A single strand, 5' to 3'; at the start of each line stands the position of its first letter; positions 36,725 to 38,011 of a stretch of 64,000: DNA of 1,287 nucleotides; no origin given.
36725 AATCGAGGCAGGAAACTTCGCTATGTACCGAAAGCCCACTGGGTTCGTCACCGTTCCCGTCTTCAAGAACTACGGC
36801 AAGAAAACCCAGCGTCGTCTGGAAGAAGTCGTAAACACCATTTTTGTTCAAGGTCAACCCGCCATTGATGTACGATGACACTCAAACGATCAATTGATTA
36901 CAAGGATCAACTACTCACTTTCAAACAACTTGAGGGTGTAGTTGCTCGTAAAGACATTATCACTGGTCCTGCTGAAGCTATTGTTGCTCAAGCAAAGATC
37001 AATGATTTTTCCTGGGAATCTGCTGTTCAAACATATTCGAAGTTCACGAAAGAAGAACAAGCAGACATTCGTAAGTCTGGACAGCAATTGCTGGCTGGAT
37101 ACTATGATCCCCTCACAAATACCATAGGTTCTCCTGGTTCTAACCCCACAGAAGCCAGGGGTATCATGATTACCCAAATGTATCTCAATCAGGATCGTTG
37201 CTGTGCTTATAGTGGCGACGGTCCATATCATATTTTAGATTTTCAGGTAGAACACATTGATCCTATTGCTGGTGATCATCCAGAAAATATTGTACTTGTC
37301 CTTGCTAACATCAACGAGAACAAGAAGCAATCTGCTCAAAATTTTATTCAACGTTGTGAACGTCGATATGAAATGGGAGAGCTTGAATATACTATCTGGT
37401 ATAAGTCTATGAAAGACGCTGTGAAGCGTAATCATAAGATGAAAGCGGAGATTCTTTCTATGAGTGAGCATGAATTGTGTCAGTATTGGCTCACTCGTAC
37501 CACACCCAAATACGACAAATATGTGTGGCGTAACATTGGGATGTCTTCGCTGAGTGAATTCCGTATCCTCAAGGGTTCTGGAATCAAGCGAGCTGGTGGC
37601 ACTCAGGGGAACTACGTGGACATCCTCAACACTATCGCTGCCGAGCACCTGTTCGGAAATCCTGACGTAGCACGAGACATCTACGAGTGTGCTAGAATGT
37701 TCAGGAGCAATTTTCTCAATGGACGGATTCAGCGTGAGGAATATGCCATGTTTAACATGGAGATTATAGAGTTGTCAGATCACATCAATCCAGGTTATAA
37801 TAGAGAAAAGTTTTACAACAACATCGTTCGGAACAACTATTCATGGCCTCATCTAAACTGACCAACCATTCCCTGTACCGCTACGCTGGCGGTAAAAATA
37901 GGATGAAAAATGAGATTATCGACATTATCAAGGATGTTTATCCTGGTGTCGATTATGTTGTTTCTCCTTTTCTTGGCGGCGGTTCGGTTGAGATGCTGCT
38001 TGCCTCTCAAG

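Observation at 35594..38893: GC-rich, translationally coupled helicase - HNH nuclease - Dam methyltransferase - small protein cassette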

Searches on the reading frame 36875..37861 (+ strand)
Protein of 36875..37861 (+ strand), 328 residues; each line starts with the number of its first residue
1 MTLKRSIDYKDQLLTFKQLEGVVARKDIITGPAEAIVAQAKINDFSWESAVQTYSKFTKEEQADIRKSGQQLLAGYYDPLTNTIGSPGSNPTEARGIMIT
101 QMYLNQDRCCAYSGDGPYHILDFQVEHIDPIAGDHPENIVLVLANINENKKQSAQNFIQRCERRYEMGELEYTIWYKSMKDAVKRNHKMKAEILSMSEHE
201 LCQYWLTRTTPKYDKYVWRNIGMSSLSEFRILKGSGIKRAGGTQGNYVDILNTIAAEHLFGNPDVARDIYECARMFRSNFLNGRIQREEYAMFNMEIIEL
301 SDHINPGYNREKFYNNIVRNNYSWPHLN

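Call 4: search_protein_families(library=pfam, proteins=[window:36875-37861:+], max_evalue=0.01)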
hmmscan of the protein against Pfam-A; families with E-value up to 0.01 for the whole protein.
window:36875-37861:+ (328 aa): 1 family
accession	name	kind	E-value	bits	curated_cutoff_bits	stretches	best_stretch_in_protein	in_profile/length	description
PF13395.12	HNH_4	-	0.0095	16.3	22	0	110-153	1-51/54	HNH endonuclease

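Call 5: search_protein_families(library=phrogs, proteins=[window:36875-37861:+], max_evalue=0.001)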
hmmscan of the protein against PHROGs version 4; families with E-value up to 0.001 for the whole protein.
window:36875-37861:+ (328 aa): 3 families
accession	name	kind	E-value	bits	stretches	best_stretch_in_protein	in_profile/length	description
phrog_3561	-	unknown function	9.8e-06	25.8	1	35-210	454-647/934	-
phrog_1035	-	DNA, RNA and nucleotide metabolism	0.00074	20.4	0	101-188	153-252/271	endonuclease VII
phrog_4592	-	moron, auxiliary metabolic gene and host takeover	0.00079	20.3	0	104-158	88-141/170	decoy of host sigma70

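Call 7: search_dna_similar(query=window:36875-37861:+, collection=phages, mode=protein, max_rows=40)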
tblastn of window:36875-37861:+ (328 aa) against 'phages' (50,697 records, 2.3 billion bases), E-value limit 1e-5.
Records with a match: 4; places in all: 4; records where one place covers at least 80% of the query: 0.
Best place of each record, by identity: <60% 4.
By first word of the organism name: Cyanophage 4.
By host as written in the record: Synechococcus sp. CC9605 2; Parasynechococcus marenigrum WH 8102 2.
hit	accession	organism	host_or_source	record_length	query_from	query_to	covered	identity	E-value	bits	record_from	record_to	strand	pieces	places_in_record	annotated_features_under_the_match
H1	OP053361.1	Cyanophage S-TIM61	Synechococcus sp. CC9605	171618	11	147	42%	31.2%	1e-9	65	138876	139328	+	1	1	virion structural protein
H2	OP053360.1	Cyanophage S-TIM66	Synechococcus sp. CC9605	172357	11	147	42%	31.2%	1e-9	65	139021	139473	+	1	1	virion structural protein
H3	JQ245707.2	Cyanophage S-TIM5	Parasynechococcus marenigrum WH 8102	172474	11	147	42%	31.2%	1e-9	65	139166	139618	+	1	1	virion structural protein and packaging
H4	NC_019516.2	Cyanophage S-TIM5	Parasynechococcus marenigrum WH 8102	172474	11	147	42%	31.2%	1e-9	65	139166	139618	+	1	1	virion structural protein and packaging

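Call 15: find_homologous_proteins(query=window:36875-37861:+)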
Query window:36875-37861:+ (328 aa): 42 proteins with E <= 0.001 among 720 candidates.
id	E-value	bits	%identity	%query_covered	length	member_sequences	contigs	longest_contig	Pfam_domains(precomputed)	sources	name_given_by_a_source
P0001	1.2e-208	710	93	100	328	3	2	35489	-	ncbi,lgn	-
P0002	1.4e-205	700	91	100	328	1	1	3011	-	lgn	-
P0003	6.2e-204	695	90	100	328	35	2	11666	-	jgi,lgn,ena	jgi:hypothetical protein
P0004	2.8e-198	676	88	100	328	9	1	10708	-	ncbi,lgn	-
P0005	2.9e-198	676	87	100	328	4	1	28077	-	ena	-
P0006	1.8e-193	661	87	98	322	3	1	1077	-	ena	-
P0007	1.7e-182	624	80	100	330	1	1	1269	-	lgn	-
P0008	3.1e-178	610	77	100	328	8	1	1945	-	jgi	jgi:hypothetical protein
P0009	7.2e-165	567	74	100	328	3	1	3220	-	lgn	-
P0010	8.2e-163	560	74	99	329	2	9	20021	-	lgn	-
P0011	2.0e-162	558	72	100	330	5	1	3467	-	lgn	-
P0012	2.9e-161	555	73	99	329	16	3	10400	-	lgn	-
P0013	1.1e-160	553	73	99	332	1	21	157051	-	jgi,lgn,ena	-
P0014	6.0e-157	540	71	99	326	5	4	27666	-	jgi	jgi:hypothetical protein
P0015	7.0e-147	507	83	78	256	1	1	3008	-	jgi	jgi:hypothetical protein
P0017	4.2e-114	400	56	100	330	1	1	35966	-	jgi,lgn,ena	jgi:hypothetical protein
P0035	2.0e-80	289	45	97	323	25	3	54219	-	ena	-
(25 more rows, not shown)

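Call 16: find_encoding_contigs(protein=P0013, flank=6000, max_places=3)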
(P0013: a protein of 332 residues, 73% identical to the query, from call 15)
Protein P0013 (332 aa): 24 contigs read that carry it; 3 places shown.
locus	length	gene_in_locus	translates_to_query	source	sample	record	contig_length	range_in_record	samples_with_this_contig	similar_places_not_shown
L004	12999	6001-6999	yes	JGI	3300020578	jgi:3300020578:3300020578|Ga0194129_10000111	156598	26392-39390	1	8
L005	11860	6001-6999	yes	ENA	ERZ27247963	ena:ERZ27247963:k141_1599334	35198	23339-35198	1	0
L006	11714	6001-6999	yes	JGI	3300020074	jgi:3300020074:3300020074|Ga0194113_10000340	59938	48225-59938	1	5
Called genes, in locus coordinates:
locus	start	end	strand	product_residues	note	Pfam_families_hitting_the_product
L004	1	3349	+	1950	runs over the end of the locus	PF21722:Gly_rich_2 (weak), PF07484:Collar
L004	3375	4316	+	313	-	-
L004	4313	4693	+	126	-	-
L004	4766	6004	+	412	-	PF00270:DEAD, PF04851:ResIII, PF18766:SWI2_SNF2 (weak), PF00271:Helicase_C (weak)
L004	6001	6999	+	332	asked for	-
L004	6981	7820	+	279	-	PF02086:MethyltransfD12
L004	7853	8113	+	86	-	-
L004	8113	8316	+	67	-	-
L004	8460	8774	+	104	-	-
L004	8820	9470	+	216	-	-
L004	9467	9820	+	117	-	-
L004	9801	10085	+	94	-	-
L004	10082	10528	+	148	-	-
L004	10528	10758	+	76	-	PF24225:DUF7441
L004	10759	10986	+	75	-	-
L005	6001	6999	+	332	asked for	-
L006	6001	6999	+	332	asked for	-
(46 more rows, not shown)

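Call 17: find_encoding_contigs(protein=P0035, flank=6000, max_places=3)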
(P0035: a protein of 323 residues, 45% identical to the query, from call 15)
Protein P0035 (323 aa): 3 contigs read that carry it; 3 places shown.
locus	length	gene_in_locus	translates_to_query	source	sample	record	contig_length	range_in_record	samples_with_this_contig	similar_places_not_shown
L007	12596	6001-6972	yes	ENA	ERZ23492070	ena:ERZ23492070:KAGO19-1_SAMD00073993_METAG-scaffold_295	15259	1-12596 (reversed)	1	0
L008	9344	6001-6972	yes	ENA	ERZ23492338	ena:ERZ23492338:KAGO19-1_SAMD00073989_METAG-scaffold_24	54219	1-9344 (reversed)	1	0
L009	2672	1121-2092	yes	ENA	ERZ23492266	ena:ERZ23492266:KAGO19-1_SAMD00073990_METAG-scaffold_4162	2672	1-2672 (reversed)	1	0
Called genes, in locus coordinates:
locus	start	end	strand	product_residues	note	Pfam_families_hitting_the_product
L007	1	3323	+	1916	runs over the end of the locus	PF07484:Collar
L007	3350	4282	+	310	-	-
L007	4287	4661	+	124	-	-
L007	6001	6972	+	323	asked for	-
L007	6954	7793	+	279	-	PF02086:MethyltransfD12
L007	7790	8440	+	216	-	PF13640:2OG-FeII_Oxy_3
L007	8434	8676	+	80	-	-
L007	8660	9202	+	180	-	PF13640:2OG-FeII_Oxy_3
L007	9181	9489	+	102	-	-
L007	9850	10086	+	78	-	-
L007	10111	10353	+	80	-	-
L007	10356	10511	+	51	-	-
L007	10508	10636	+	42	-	-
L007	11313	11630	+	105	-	PF24835:DUF7717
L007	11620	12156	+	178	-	PF13759:2OG-FeII_Oxy_5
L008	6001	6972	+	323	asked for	-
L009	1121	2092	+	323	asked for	-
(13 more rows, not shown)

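Call 18: find_encoding_contigs(protein=P0017, flank=6000, max_places=2)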
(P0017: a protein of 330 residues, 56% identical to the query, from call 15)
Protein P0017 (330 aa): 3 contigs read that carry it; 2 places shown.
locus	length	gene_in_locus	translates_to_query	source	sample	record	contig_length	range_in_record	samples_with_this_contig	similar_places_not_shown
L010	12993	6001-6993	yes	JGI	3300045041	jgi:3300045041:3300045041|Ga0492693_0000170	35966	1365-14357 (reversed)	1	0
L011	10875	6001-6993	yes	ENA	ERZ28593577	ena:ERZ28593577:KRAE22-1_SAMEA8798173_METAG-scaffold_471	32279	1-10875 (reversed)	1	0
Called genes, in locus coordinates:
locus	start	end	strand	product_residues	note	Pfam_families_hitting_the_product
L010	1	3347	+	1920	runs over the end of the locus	PF07484:Collar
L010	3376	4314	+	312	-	-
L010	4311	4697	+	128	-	-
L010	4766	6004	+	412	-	PF00270:DEAD, PF04851:ResIII, PF18766:SWI2_SNF2 (weak), PF00271:Helicase_C (faint)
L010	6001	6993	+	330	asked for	-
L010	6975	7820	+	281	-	PF02086:MethyltransfD12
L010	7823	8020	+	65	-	PF23856:DUF7219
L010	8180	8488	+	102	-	-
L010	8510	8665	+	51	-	-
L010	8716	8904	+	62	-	-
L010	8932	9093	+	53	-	-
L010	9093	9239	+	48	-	-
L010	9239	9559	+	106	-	-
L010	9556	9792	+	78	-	PF24272:DUF7468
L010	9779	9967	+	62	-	-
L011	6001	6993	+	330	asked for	-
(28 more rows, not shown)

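Call 20: search_protein_families(library=padloc, proteins=[window:36875-37861:+], max_evalue=0.01)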
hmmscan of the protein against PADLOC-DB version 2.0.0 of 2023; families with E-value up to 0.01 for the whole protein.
window:36875-37861:+ (328 aa): 1 family
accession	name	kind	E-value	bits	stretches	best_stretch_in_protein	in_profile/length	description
PDLC01256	Cas9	-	0.0038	14.1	1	59-162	465-571/711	"CAS-II-A,CAS-II-B,CAS-II-C; effector__SPE"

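Call 21: search_protein_families(library=ncbifam, proteins=[window:36875-37861:+], max_evalue=0.01)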
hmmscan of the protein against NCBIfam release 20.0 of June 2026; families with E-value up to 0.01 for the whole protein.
window:36875-37861:+ (328 aa): 0 families

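Call 23: get_annotated_region(hit=H3, flank=4000)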
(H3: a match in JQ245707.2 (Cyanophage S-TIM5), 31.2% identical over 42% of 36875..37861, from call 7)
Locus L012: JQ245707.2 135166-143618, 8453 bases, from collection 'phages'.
description: Cyanophage S-TIM5, complete genome.
organism: Cyanophage S-TIM5 (NCBI taxid 1137745)
taxonomy: Viruses; Duplodnaviria; Heunggongvirae; Uroviricota; Caudoviricetes; Aurunvirus; Aurunvirus STIM5
host: Parasynechococcus marenigrum WH 8102; source: surface waters from the Gulf of Aqaba, Red Sea; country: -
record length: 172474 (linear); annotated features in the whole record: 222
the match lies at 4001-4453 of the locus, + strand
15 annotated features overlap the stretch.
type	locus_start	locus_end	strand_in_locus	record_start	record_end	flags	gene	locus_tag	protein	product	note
CDS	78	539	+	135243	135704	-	-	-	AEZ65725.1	hypothetical protein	-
CDS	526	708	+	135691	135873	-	-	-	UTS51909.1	hypothetical protein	-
CDS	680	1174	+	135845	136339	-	-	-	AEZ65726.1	HNH endonuclease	Bacterial-like gene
CDS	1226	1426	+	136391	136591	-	-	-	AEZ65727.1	hypothetical protein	-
CDS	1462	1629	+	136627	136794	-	-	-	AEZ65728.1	hypothetical protein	-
CDS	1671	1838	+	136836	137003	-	-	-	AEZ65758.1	hypothetical protein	-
CDS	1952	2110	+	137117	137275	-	-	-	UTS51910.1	hypothetical protein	-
CDS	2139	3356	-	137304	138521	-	-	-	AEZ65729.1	hypothetical protein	DNA replication metabolism modification; DNA meth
CDS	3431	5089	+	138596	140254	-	-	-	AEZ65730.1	virion structural protein and packaging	-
CDS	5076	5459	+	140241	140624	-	-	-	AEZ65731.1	hypothetical protein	-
CDS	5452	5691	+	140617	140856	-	-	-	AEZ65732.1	hypothetical protein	-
CDS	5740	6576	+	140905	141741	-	-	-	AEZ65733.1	ThyA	DNA replication metabolism modification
CDS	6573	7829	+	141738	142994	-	-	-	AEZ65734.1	flap endonuclease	DNA replication metabolism modification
CDS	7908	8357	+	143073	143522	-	-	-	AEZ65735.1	hypothetical protein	-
CDS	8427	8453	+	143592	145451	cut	-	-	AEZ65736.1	DNA primase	DNA replication metabolism modification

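Call 30: predict_structure(alignment_id=A2)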
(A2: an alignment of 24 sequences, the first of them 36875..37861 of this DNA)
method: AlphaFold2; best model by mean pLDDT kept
length: 328 residues; sequences in the alignment: 24
mean_pLDDT: 90.2   pTM: 0.80
mean pLDDT of the five models: 90.2, 90.2, 89.1, 88.3, 87.4
residues with pLDDT >= 90: 226; 70-90: 89; 50-70: 12; < 50: 1
segments of 3 or more residues with pLDDT < 50: none
pLDDT, mean of each block of 10 residues (from residue 1): 75 91 94 92 96 97 91 81 87 97 97 95 91 90 91 87 91 89 83 90 93 91 88 87 68 96 95 93 94 93 91 92 91
secondary structure, 60 per line:
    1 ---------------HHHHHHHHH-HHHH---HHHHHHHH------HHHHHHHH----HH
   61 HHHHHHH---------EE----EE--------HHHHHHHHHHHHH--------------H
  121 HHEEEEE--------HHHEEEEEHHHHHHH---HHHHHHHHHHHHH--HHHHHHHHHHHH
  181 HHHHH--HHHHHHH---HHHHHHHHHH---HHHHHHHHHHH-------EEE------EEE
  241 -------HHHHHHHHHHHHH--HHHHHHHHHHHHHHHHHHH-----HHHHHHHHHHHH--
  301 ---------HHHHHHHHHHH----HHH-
elements in order: H16-24 H26-29 H33-40 H47-54 H59-67 H93-105 E123-127 E139-143 H144-150 H154-166 H169-185 H188-194 H198-207 H211-221 E229-231 E238-240 H248-260 H263-281 H287-298 H310-320

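Call 37: fold_search(model_id=the predicted structure, library=pdb)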
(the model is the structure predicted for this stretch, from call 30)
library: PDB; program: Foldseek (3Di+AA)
matches with E <= 10: 31; with E <= 0.001: 0
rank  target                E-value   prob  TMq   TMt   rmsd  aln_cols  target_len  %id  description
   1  7ui4                  1.5e+00  0.08  0.19  0.15  18.9       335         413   13  Crystal structure of the DNA preQ0 insertase DpdA (released 2023-02-22)
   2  8d4b_A                2.3e+00  0.02  0.14  0.06  25.4       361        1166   11  Structure of Cas12a2 ternary complex (released 2023-01-18)
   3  9mv0_A                2.7e+00  0.03  0.12  0.07  20.4       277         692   10  Structure of HKU5 spike C-terminal domain in complex with ACE2 from Pipistrellus abramus (released 2025-07-30)
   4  6wkg_B                3.3e+00  0.02  0.12  0.12  21.1       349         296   11  Crystal structure of pentalenene synthase mutant F76W (released 2020-08-26)
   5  9qcu_B                3.5e+00  0.01  0.10  0.10  20.2       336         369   10  Crystal structure of Rhizobium etli L-asparaginase ReAV S48A mutant (released 2025-07-16)
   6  6je9_A                3.6e+00  0.04  0.16  0.05  22.0       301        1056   16  Crystal structure of Nme1Cas9-sgRNA dimer mediated by double protein inhibitor AcrIIC3 monomers (released 2019-11-06)
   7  9n7d_A                3.8e+00  0.02  0.15  0.08  24.4       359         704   11  Structure of the Rattus norvegicus ACE2 receptor bound HsItaly2011 RBD complex (released 2025-08-27)
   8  5xn7_B                4.4e+00  0.02  0.09  0.07  13.7       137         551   13  Crystal structure of the effector domain RID of Vibrio vulnificus MARTX toxin (released 2017-09-27)
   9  3kbh_A                5.1e+00  0.02  0.14  0.09  21.8       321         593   10  Crystal structure of NL63 respiratory coronavirus receptor-binding domain complexed with its human receptor (released 2009-12-15)
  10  8uze_A                5.1e+00  0.02  0.15  0.10  24.3       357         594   10  Crystal structure of chimeric bat coronavirus BANAL-20-236 RBD complexed with chimeric mouse ACE2 (released 2024-07-24)
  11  5dwy_A                5.4e+00  0.01  0.10  0.09  28.1       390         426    9  Crystal structure of a substrate-free glutamate transporter homologue GltTk (released 2016-09-28)
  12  3aq0_H                5.6e+00  0.01  0.13  0.13  21.4       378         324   10  Ligand-bound form of Arabidopsis medium/long-chain length prenyl pyrophosphate synthase (surface polar residue mutant) (released 2011-01-19)
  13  5hjn                  5.9e+00  0.01  0.14  0.14  20.6       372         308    9  Crystal structure of the TBC domain of Skywalker/TBC1D24 from Drosophila melanogaster (released 2016-09-21)
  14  6wke_B                5.9e+00  0.01  0.11  0.11  21.8       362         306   10  Crystal structure of pentalenene synthase mutant F76Y (released 2020-08-26)
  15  8e7m_A                6.2e+00  0.01  0.15  0.09  24.6       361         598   10  Structure of the human ACE2 receptor in complex with antibody Fab fragment, 05B04 (released 2022-09-28)
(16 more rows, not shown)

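Call 38: search_protein_representatives(alignment_id=A2)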
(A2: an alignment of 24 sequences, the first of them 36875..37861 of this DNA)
Query: 24 sequences, 331 profile positions. Proteins with E-value up to 0.001 (for the whole library): 73; up to 1e-10: 30; up to 1e-30: 15. The best 73 are listed.
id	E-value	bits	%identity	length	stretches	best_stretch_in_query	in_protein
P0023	1.6e-140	484.5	-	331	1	4-330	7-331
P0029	1.2e-139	481.6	-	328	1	6-330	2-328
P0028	4.2e-137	473.3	-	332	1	3-329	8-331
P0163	4.0e-126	437.2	-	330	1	3-329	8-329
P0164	6.6e-100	351.0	-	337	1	6-329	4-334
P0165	1.2e-99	350.2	-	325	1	11-330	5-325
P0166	1.4e-98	346.6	-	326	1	8-330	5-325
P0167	9.3e-89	314.3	-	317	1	13-323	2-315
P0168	6.1e-52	193.3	-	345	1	6-324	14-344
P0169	1.7e-48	182.0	-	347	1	43-323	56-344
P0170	1.2e-44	169.3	-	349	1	37-307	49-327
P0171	3.2e-42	161.4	-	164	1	6-132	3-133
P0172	2.8e-36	141.8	-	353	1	10-320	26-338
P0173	6.5e-32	127.5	-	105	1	184-266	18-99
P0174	8.0e-31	123.9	-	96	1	3-96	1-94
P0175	8.2e-28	114.0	-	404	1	6-304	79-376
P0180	2.9e-19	85.9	-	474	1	42-298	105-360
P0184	2.0e-13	66.8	-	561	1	38-317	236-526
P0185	7.7e-13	64.8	-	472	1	45-225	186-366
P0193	5.7e-09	52.1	-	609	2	27-135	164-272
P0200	9.7e-08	48.0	-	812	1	40-174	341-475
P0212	3.4e-06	43.0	-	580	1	16-188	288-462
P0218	3.4e-05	39.7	-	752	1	54-166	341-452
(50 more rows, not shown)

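Call 41: search_protein_families(library=pfam, proteins=[P0168, P0172, P0175, P0180, P0184, P0185, P0193, P0200, P0212, P0218], max_evalue=0.01)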
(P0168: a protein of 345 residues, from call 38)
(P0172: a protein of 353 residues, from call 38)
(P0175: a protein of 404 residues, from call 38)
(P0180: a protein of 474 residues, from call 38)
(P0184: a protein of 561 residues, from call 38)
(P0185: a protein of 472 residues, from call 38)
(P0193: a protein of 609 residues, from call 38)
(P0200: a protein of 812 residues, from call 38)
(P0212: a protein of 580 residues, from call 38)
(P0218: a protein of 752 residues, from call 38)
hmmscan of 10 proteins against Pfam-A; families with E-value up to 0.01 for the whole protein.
P0168 (345 aa): 0 families

P0172 (353 aa): 0 families

P0175 (404 aa): 2 families
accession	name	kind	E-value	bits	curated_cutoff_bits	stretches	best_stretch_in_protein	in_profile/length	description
PF01844.29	HNH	-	0.0006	20.3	21.4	1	201-225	12-36/47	HNH endonuclease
PF13395.12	HNH_4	-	0.0014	19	22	1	198-232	14-47/54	HNH endonuclease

P0180 (474 aa): 0 families

P0184 (561 aa): 0 families

P0185 (472 aa): 3 families
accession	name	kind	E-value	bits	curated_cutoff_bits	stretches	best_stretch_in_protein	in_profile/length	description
PF01844.29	HNH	-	8.2e-05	23.1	21.4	1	262-289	11-36/47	HNH endonuclease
PF13395.12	HNH_4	-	0.0072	16.7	22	0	261-299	13-51/54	HNH endonuclease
PF24698.1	DUF7662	-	0.0087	16.3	26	0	300-327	20-47/72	Domain of unknown function (DUF7662)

P0193 (609 aa): 0 families

P0200 (812 aa): 1 family
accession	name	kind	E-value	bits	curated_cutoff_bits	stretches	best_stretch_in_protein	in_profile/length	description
PF01844.29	HNH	-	0.0077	16.8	21.4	0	422-445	13-36/47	HNH endonuclease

P0212 (580 aa): 0 families

P0218 (752 aa): 0 families
